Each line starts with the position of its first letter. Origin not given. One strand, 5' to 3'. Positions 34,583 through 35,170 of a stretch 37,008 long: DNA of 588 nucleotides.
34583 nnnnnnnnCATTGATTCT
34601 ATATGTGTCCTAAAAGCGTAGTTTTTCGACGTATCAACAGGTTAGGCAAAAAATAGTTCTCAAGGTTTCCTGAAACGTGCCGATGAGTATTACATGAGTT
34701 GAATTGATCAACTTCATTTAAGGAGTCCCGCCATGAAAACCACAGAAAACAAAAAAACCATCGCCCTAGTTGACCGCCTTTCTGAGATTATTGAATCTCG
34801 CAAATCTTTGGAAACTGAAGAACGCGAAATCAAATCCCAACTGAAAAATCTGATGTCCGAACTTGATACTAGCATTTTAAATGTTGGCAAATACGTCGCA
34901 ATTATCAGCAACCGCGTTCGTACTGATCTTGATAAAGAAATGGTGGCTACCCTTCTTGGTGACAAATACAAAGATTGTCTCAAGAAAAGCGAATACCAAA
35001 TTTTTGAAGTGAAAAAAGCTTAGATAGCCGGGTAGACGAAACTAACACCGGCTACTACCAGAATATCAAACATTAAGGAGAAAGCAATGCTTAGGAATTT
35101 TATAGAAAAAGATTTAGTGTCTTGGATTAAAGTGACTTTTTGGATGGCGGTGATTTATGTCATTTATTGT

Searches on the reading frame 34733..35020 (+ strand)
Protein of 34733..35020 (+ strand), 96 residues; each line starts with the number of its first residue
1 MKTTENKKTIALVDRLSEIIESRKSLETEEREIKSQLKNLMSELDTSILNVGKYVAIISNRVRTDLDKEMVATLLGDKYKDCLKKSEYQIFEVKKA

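Call 60: search_protein_families(library=phrogs, proteins=[window:34733-35020:+], max_evalue=0.001)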
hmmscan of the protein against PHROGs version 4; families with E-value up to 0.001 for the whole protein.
window:34733-35020:+ (96 aa): 1 family
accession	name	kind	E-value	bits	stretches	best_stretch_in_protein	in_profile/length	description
phrog_434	-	DNA, RNA and nucleotide metabolism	3.8e-07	30.6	1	5-95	270-363/372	RecE-like recombination exonuclease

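Call 77: search_protein_families(library=pfam, proteins=[window:34733-35020:+], max_evalue=0.1)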
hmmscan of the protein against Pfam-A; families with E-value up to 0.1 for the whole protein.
window:34733-35020:+ (96 aa): 4 families
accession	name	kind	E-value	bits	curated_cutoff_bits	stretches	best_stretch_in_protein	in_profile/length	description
PF10073.14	GapR_DNA-bd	-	0.013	15.6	22.6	1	14-81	3-69/72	GapR-like, DNA-binding domain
PF23984.1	DUF7307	-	0.033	14.5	27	1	12-71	12-73/129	Pam3 gp33-like protein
PF25055.1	DUF7792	-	0.035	14.7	27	1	8-47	6-45/120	Domain of unknown function (DUF7792)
PF16740.10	SKA2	-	0.078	13.2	30.1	1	5-57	35-88/110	Spindle and kinetochore-associated protein 2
